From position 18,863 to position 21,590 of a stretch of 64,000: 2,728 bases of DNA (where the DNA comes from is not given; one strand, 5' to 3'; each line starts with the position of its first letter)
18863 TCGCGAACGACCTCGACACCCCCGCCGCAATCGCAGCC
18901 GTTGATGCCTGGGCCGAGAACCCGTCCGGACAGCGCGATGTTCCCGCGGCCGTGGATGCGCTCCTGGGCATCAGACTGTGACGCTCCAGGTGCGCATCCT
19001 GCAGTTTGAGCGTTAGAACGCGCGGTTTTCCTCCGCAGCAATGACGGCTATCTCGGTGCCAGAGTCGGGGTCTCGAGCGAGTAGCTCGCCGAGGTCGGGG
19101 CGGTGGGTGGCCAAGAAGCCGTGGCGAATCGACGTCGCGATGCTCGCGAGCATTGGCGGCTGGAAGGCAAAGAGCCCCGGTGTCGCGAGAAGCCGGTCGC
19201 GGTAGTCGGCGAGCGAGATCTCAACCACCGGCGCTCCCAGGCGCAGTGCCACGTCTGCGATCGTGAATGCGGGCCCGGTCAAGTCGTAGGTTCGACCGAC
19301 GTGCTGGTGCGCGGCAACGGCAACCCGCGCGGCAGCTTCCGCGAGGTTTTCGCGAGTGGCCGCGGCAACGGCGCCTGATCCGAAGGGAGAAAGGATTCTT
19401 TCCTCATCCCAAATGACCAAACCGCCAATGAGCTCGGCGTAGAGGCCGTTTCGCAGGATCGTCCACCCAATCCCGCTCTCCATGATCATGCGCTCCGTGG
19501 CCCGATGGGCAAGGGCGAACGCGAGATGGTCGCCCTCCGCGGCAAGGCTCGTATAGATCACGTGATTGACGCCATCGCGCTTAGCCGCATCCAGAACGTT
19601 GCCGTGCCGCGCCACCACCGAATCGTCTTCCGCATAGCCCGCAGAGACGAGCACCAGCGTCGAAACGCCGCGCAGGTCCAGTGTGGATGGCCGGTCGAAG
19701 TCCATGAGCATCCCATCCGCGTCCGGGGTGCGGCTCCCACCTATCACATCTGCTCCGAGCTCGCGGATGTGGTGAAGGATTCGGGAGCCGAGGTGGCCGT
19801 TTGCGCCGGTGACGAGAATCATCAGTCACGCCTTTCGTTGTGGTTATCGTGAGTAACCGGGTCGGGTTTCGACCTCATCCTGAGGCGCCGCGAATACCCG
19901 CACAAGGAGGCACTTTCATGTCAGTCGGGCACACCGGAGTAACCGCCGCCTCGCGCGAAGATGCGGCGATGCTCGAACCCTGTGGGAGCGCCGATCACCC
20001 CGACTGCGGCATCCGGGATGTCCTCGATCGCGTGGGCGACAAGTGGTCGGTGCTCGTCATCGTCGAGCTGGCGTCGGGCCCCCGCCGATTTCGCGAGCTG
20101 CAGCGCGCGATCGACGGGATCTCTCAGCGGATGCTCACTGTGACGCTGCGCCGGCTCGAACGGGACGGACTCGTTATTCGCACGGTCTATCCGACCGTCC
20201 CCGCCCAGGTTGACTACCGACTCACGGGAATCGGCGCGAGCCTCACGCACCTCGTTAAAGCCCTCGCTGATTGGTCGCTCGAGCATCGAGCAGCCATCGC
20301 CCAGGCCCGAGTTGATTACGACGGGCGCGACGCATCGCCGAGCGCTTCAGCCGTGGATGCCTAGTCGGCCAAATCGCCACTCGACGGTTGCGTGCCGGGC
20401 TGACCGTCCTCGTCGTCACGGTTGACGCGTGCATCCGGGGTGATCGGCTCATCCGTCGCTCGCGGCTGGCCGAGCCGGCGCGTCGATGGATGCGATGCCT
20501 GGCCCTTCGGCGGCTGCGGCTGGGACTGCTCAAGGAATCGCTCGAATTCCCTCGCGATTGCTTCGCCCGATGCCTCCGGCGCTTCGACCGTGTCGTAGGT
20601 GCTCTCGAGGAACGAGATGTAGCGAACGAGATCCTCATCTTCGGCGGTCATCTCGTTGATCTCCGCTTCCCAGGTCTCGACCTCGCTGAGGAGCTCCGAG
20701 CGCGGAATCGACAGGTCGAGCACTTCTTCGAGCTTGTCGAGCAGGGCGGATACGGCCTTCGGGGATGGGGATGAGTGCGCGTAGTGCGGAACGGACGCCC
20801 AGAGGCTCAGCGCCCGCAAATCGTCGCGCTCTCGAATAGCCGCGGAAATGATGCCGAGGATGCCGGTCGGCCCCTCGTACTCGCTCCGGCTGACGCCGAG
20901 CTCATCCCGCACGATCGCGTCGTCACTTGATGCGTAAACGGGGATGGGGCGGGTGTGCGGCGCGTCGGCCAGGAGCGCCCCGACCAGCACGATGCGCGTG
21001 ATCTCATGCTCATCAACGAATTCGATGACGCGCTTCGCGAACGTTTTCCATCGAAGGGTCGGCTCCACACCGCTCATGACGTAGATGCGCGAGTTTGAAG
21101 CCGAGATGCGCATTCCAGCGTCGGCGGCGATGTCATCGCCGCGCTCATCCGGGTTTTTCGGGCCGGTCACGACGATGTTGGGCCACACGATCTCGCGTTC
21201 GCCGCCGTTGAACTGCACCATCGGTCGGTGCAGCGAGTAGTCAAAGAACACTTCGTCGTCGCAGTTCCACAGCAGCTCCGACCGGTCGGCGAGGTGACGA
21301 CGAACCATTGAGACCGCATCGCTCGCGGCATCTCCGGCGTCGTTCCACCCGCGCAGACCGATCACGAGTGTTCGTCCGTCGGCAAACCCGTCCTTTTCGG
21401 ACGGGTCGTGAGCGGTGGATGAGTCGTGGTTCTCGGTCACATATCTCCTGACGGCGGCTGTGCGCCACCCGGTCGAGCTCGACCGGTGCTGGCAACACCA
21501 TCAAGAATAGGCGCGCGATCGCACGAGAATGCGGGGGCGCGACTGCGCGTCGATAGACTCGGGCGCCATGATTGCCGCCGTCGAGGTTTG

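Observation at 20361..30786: Pup-proteasome neighbourhood with the core genes missing but PAC2, pafB and pafC kept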

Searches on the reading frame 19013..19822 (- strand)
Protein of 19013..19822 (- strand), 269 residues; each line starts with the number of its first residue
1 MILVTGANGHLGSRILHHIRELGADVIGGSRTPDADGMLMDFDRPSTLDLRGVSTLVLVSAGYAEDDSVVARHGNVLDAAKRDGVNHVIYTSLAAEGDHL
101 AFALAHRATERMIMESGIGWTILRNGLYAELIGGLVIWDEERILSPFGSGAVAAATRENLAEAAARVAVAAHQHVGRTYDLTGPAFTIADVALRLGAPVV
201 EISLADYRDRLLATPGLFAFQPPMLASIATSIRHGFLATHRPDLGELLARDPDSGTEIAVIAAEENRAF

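Call 3: search_protein_families(library=pfam, proteins=[window:19013-19822:-])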
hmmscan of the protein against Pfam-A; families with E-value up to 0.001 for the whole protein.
window:19013-19822:- (269 aa): 2 families
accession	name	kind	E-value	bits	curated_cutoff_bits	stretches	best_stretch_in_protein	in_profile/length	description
PF13460.12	NAD_binding_10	-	1.2e-06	29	27.2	1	6-129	1-147/184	NAD(P)H-binding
PF01370.27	Epimerase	-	0.00037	20.4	20.9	0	2-37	1-36/240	NAD dependent epimerase/dehydratase family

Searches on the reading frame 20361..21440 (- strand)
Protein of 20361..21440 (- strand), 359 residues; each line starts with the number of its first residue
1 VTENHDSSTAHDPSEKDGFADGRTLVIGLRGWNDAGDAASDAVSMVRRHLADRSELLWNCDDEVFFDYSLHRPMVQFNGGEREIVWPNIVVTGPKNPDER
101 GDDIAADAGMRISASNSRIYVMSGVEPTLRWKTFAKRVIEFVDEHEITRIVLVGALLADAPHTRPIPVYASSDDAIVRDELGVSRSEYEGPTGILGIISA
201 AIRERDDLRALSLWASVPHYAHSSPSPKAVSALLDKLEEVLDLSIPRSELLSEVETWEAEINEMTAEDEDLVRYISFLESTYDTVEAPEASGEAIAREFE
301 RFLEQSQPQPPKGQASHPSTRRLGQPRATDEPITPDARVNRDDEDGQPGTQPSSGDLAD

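Call 3: search_protein_families(library=pfam, proteins=[window:20361-21440:-])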
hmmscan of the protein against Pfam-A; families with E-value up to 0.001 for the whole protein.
window:20361-21440:- (359 aa): 1 family
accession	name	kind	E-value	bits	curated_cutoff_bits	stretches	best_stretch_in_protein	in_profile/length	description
PF09754.15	PAC2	-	4.8e-46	157.7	25.8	1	29-264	2-214/215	PAC2 family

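Call 8: search_solved_structures(query=window:20361-21440:-, max_evalue=0.01, show_alignments=2)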
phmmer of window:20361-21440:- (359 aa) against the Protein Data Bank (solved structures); distinct sequences matched with E-value up to 0.01: 5.
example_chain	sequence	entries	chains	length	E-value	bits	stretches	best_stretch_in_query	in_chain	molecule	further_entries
5un0_1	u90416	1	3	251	1.1e-54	189.4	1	25-283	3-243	proteasome assembly chaperone 2 (PAC2) homologue Rv2125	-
3mnf_A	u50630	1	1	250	2.2e-52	181.8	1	25-284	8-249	PAC2 family protein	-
2p90_A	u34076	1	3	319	4e-21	79.1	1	14-284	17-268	Hypothetical protein Cgl1923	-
2wam_A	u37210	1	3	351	9.8e-16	61.3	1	21-306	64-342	CONSERVED HYPOTHETICAL ALANINE AND LEUCINE RICH PROTEIN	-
3e35_A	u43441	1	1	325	1.1e-10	44.8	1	113-299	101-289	Uncharacterized protein SCO1997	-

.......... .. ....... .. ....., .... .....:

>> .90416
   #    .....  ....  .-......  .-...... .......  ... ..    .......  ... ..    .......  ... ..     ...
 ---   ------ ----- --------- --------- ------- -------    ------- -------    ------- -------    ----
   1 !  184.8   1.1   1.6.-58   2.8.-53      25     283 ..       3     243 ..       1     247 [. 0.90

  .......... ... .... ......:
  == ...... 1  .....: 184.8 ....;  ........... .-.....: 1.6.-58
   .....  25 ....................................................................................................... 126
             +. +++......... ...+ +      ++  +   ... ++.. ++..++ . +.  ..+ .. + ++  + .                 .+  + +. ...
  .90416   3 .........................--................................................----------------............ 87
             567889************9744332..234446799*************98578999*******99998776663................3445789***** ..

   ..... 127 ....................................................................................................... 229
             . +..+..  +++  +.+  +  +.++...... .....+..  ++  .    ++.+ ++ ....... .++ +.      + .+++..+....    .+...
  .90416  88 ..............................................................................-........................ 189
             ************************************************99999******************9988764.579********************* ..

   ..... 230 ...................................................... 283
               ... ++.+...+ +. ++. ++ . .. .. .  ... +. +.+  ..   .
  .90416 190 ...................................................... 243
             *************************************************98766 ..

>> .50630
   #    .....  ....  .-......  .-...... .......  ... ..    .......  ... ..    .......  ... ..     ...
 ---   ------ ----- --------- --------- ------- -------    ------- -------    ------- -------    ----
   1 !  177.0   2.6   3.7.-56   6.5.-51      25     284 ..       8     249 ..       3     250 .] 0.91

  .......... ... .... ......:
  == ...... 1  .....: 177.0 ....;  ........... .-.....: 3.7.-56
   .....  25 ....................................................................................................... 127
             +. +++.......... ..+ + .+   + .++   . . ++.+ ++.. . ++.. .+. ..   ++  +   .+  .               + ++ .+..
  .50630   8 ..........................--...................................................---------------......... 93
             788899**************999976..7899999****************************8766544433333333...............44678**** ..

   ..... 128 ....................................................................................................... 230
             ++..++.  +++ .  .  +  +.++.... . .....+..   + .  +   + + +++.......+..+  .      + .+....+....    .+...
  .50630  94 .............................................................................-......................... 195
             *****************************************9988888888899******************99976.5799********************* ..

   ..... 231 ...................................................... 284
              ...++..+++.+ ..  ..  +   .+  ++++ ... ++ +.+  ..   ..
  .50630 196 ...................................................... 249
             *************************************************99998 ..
